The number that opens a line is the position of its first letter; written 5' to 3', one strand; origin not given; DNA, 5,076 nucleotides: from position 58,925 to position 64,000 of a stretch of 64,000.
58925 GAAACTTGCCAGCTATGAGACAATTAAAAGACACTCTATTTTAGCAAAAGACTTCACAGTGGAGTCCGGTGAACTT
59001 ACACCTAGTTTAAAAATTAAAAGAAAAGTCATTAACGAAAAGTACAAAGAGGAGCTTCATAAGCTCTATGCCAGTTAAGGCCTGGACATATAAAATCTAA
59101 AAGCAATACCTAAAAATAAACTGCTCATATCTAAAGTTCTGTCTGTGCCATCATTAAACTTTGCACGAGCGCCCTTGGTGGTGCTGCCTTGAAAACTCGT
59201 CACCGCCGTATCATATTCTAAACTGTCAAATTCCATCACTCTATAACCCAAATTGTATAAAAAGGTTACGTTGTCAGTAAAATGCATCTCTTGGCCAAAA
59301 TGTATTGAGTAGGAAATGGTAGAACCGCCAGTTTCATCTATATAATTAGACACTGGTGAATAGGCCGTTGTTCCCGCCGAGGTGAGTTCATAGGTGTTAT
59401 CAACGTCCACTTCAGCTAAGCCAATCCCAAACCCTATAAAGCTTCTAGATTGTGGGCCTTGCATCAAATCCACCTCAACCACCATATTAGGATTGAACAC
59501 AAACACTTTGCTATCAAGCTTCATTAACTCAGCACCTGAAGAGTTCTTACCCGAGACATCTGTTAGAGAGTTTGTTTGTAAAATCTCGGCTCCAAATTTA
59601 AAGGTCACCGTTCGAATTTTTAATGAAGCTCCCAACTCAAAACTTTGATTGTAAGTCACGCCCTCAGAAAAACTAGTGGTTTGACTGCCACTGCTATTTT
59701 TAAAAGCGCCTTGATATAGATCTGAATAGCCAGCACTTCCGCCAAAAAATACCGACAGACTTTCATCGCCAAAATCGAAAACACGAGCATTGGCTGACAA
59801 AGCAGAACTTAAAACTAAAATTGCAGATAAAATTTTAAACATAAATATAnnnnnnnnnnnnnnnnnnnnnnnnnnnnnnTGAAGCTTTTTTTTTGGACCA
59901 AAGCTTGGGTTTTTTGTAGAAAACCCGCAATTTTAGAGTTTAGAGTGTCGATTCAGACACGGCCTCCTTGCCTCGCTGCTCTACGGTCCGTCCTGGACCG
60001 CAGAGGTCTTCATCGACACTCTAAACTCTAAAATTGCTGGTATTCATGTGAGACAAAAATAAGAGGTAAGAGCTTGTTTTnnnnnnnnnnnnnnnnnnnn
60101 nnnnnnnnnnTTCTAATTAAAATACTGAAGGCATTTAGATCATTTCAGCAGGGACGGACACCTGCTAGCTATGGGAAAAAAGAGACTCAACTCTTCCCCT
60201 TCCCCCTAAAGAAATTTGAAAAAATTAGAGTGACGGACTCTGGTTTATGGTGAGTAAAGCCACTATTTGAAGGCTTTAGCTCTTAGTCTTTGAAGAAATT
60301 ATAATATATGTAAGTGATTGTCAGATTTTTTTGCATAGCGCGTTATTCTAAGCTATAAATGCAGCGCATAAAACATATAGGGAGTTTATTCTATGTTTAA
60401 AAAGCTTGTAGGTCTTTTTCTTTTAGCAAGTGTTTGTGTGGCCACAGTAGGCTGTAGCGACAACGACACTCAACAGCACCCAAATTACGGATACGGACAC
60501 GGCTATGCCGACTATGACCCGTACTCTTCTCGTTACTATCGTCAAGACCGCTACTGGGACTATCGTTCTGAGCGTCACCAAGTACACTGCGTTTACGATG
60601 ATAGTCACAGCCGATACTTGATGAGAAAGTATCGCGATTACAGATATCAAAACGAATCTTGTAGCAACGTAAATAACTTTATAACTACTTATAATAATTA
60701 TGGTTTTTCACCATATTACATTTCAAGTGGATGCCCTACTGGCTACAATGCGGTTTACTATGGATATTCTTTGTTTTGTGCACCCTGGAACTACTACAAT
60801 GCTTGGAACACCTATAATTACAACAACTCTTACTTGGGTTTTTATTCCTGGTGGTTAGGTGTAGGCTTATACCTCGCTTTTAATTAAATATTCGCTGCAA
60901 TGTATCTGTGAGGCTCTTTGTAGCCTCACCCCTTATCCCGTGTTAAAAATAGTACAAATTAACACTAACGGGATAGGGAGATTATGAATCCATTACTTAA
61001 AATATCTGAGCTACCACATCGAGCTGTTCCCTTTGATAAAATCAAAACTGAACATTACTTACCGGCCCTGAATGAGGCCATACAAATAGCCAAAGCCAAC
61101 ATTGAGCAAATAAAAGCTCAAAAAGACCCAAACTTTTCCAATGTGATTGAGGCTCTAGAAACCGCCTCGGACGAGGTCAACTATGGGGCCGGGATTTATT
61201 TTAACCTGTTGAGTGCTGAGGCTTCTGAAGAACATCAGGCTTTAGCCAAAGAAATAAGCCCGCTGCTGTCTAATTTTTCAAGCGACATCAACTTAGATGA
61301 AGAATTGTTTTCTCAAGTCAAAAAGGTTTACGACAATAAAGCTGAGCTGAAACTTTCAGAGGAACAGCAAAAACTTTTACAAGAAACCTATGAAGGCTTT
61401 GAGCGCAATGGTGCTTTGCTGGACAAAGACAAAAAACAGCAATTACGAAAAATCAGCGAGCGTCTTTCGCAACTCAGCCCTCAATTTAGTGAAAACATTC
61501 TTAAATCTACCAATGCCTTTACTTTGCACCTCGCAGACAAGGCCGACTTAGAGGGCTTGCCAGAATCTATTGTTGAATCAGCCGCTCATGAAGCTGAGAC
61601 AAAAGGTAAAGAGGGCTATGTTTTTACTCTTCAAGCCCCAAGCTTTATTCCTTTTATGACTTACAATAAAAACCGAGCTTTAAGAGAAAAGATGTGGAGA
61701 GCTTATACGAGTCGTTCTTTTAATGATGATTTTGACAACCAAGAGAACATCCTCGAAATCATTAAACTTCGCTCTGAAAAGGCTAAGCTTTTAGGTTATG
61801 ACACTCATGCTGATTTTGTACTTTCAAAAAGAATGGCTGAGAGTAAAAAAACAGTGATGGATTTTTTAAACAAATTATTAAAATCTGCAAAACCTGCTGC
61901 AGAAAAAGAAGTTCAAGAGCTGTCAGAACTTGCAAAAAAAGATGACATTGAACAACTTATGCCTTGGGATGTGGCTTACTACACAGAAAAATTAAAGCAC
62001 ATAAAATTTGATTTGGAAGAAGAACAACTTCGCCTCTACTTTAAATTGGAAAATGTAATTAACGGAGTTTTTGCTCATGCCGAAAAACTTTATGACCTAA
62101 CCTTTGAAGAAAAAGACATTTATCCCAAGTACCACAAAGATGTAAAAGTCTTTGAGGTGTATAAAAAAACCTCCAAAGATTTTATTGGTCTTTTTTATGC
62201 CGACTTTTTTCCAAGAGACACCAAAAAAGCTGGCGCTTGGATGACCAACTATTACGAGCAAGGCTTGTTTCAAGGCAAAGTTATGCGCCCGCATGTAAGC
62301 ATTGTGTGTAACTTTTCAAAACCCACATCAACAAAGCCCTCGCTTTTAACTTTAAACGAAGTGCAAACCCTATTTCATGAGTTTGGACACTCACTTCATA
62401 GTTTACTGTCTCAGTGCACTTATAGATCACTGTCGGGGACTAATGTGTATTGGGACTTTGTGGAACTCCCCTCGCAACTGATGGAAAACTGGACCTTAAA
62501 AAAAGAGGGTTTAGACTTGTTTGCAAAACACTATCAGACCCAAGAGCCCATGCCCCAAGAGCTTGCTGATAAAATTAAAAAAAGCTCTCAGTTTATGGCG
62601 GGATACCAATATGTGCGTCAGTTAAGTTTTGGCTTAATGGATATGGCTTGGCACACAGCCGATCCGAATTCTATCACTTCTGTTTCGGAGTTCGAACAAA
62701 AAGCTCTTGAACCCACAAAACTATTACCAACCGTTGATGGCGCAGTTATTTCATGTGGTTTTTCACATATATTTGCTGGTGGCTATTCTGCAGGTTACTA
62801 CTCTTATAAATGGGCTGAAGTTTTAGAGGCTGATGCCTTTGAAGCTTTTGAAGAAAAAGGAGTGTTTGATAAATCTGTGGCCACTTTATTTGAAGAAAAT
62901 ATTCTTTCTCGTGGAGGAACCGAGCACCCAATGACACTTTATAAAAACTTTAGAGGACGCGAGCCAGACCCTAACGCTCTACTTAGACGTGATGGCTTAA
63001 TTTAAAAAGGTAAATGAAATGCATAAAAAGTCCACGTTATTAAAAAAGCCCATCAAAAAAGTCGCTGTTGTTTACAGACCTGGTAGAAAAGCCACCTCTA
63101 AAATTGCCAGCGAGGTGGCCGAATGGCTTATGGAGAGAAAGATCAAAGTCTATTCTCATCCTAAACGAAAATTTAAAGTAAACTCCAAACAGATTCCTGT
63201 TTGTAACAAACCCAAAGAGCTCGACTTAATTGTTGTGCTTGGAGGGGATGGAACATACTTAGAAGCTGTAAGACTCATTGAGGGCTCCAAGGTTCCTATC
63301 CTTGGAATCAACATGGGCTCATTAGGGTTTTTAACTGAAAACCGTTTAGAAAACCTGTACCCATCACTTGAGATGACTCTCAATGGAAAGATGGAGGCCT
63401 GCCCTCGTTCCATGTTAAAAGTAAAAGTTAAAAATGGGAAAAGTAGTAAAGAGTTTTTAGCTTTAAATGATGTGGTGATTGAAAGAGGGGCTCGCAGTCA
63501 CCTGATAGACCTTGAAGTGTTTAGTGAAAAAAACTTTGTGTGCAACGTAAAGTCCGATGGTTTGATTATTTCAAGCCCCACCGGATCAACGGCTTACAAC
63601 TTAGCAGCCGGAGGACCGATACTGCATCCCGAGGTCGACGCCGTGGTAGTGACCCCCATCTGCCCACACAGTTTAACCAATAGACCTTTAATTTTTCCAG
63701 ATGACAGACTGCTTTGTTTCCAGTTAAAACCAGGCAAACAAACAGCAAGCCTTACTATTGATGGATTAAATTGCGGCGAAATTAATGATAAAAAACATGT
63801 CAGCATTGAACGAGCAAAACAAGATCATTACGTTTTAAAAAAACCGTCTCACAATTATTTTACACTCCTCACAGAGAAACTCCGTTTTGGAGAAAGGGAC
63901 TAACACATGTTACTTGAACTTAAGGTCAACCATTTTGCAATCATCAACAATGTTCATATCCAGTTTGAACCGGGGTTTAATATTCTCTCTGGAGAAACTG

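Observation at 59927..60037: Third, diverged copy of the core in yet another unrelated palindrome, with reciprocal A/T substitutions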

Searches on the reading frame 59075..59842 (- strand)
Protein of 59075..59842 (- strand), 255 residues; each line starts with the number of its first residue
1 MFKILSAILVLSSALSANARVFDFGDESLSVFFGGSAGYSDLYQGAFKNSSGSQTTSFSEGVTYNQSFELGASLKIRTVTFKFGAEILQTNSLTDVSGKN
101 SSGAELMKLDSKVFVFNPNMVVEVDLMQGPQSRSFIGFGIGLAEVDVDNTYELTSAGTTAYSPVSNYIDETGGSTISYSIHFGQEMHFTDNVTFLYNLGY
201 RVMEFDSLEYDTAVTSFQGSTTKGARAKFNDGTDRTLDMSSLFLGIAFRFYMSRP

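Call 15: find_encoding_contigs(protein=window:59075-59842:-, flank=10000, max_places=10)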
Protein window:59075-59842:- (255 aa): 3 contigs read that carry it; 3 places shown.
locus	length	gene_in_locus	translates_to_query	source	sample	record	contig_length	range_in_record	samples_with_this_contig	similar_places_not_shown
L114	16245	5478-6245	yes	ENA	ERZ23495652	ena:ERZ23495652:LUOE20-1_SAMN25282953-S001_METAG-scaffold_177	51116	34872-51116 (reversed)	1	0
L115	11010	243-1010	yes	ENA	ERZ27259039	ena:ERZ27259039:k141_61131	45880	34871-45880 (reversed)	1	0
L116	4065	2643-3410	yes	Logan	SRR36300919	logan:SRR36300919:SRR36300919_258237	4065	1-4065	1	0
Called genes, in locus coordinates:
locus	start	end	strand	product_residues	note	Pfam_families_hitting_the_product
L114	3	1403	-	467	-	?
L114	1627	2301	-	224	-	-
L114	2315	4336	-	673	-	PF19310:TOP_N (weak), PF01432:Peptidase_M3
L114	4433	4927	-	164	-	-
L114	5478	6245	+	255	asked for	-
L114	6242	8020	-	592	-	PF00501:AMP-binding, PF23562:AMP-binding_C_3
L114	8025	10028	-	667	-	PF00069:Pkinase, PF07714:PK_Tyr_Ser-Thr, PF08308:PEGA (weak), PF22820:TcaA_3rd_4th (faint)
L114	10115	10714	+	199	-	PF01121:CoaE, PF13238:AAA_18 (weak)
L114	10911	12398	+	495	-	PF04244:DPRP, PF03441:FAD_binding_7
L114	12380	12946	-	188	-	-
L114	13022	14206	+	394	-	-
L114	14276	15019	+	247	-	-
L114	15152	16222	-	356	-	-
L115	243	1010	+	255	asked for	-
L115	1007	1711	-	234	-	PF00501:AMP-binding, PF23562:AMP-binding_C_3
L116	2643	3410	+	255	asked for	-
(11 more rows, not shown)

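Call 20: find_homologous_proteins(query=window:59075-59842:-)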
Query window:59075-59842:- (255 aa): 4 proteins with E <= 0.001 among 1217 candidates.
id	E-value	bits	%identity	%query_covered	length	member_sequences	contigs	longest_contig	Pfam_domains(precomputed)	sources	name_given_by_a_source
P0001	4.0e-143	493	92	100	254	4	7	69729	-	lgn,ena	-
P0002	9.1e-126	436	81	100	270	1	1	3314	-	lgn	-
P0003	3.7e-112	392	74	100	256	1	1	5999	-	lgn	-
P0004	1.8e-104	367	68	100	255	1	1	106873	-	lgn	-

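Call 21: find_encoding_contigs(protein=P0001, flank=10000, max_places=10)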
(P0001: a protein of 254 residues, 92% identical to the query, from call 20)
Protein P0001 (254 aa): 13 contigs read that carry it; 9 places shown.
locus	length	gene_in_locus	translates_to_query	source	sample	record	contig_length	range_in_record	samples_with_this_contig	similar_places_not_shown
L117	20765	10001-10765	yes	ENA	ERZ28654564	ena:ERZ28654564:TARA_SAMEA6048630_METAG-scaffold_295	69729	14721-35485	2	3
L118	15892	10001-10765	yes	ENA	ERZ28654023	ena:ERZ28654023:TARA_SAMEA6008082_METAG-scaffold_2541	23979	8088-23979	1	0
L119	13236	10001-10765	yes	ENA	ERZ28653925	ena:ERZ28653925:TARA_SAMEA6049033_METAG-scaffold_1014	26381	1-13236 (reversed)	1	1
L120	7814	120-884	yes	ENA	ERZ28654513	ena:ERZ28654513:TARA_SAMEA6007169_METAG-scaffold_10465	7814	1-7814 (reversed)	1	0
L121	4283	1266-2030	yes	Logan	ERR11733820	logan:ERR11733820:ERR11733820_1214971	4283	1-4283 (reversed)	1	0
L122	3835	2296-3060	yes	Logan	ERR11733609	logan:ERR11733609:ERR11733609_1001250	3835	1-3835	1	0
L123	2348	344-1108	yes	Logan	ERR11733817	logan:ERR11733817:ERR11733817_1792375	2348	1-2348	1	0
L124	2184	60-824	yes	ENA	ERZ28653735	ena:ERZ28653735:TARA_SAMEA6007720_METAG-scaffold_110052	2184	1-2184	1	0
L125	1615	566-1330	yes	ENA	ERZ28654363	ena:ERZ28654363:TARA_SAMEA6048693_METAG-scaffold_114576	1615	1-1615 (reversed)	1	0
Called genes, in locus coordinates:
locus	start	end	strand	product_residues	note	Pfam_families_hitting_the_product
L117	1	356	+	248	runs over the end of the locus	PF00149:Metallophos, PF12850:Metallophos_2 (faint)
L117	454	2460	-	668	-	-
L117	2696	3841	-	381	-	PF05940:NnrS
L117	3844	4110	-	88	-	-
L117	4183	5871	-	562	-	PF02463:SMC_N, PF13476:AAA_23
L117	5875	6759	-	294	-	PF01513:NAD_kinase, PF20143:NAD_kinase_C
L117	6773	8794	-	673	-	PF19310:TOP_N (weak), PF01432:Peptidase_M3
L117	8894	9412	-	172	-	-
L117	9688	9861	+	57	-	-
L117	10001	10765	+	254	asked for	-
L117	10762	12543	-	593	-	PF00501:AMP-binding, PF23562:AMP-binding_C_3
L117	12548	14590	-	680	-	PF00069:Pkinase, PF07714:PK_Tyr_Ser-Thr, PF08308:PEGA (weak), PF22820:TcaA_3rd_4th (faint)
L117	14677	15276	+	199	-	PF01121:CoaE, PF13238:AAA_18 (weak)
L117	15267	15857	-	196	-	-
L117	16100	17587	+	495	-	PF04244:DPRP, PF03441:FAD_binding_7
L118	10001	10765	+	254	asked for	-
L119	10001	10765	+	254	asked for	-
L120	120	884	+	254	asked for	-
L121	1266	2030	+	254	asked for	-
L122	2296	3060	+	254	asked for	-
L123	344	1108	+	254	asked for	-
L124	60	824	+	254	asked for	-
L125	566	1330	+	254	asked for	-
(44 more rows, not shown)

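Call 22: find_encoding_contigs(protein=P0004, flank=10000, max_places=10)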
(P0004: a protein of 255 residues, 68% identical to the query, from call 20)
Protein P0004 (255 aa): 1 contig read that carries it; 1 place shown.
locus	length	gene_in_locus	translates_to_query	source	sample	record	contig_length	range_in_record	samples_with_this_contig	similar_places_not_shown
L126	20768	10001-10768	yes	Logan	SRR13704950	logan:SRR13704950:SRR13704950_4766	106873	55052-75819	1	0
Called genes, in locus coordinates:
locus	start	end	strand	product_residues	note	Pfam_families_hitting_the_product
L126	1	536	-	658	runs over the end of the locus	-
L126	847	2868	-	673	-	-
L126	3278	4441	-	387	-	PF05940:NnrS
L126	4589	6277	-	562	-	PF02463:SMC_N, PF13476:AAA_23, PF13304:AAA_21 (faint)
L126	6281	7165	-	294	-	PF01513:NAD_kinase, PF20143:NAD_kinase_C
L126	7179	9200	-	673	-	PF19310:TOP_N (weak), PF01432:Peptidase_M3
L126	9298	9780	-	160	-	-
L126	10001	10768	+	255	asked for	-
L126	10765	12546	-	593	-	PF00501:AMP-binding, PF23562:AMP-binding_C_3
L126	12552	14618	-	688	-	PF00069:Pkinase, PF07714:PK_Tyr_Ser-Thr, PF08308:PEGA (faint)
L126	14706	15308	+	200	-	PF01121:CoaE, PF13238:AAA_18 (faint)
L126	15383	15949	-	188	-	-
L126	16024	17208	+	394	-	-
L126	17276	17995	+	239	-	-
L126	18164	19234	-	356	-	-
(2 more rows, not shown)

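Call 31: find_encoding_contigs(protein=P0002, flank=10000)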
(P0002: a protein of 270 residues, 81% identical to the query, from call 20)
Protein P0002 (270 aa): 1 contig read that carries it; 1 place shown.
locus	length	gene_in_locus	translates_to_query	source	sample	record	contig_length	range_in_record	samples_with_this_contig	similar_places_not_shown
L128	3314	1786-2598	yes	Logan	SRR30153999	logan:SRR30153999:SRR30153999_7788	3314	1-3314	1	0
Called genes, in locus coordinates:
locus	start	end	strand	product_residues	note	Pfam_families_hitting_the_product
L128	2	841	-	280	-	?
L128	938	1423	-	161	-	-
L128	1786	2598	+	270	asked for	-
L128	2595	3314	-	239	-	?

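Call 32: find_encoding_contigs(protein=P0003, flank=10000)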
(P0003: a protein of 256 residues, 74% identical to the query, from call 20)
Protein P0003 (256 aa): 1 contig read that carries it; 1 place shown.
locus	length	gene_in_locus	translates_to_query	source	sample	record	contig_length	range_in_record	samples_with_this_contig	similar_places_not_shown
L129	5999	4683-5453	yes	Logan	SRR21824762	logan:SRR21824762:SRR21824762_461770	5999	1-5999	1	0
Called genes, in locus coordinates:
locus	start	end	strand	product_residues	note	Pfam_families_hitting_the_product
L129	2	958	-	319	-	?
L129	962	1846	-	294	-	PF01513:NAD_kinase, PF20143:NAD_kinase_C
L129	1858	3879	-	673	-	PF19310:TOP_N (weak), PF01432:Peptidase_M3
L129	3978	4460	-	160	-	-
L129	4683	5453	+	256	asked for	-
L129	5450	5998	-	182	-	?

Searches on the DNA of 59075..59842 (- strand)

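Call 45: search_rna_families(sources=[L128, L129], threshold=evalue, max_evalue=1)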
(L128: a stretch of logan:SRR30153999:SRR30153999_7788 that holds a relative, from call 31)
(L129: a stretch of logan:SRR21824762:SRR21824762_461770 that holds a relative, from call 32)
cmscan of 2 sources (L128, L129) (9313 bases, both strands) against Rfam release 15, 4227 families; matches with E-value up to 1: 2.
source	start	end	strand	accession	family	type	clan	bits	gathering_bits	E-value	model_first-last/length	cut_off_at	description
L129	2771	2852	-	RF00528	snoMe28S-Gm1083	Gene; snRNA; snoRNA; CD-box;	-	27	48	0.15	1-89/89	no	Small nucleolar RNA Me28S-Gm1083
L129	162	221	-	RF01648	ceN65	Gene; snRNA; snoRNA; CD-box;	-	20.6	48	0.79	1-65/65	no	Caenorhabditis snoRNA ceN65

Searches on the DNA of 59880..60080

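Call 36: search_rna_families(source=window, start=59880, end=60080, threshold=evalue, max_evalue=10)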
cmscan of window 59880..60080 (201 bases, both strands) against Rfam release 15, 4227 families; matches with E-value up to 10: 3.
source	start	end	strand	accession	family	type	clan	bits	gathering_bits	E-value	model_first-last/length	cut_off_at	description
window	59920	60044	-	RF01731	TwoAYGGAY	Cis-reg;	CL00106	35.2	43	0.00026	1-168/168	no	TwoAYGGAY RNA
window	59928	60036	+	RF04149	MIR447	Gene; miRNA;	-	15.4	200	0.43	1-236/236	no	MIR447 microRNA precursor family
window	59889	59909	+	RF02126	GHRLOS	Gene; lncRNA;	-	8.2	48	9.7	47-70/70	no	Ghrelin opposite strand RNA conserved region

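Call 38: search_rna_families(source=window, start=59900, end=60060, threshold=evalue, max_evalue=0.01, show_alignments=1)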
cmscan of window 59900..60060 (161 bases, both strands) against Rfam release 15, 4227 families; matches with E-value up to 0.01: 1.
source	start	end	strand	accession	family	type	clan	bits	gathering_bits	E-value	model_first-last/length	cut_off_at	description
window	59920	60044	-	RF01731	TwoAYGGAY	Cis-reg;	CL00106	35.3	43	0.0002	1-168/168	no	TwoAYGGAY RNA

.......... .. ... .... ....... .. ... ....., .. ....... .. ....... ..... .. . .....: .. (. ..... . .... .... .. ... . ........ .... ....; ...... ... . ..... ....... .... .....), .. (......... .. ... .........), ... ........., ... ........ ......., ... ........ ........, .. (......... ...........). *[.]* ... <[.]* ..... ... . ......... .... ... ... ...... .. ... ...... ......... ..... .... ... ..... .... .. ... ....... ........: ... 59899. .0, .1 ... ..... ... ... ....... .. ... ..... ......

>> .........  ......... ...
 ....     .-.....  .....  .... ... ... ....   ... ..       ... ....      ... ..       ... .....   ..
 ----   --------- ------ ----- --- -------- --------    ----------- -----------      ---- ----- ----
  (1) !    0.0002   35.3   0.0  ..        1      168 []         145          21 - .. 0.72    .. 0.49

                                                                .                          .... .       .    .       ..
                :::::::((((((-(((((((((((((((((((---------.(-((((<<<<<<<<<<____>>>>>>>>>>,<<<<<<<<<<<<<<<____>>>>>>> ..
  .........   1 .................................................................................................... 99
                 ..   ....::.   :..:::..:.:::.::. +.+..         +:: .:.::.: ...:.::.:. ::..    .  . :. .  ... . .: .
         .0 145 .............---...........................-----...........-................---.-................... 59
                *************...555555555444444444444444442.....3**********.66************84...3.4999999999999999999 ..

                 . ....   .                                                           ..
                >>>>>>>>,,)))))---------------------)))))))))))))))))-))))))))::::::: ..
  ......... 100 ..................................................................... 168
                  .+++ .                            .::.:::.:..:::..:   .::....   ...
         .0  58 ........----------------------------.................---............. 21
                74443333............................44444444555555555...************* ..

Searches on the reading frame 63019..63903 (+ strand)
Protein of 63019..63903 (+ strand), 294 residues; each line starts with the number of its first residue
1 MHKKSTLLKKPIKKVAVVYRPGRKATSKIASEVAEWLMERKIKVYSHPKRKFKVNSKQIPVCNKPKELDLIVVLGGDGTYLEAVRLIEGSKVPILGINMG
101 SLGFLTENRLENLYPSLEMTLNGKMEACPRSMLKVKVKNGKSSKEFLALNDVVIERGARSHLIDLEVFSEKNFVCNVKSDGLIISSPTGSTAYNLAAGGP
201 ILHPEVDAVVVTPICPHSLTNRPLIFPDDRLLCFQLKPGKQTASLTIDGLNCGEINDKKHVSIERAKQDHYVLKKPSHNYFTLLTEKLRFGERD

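Call 50: find_encoding_contigs(protein=window:63019-63903:+, flank=10000, max_places=10)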
Protein window:63019-63903:+ (294 aa): no gene with exactly this product is on record in the collection.
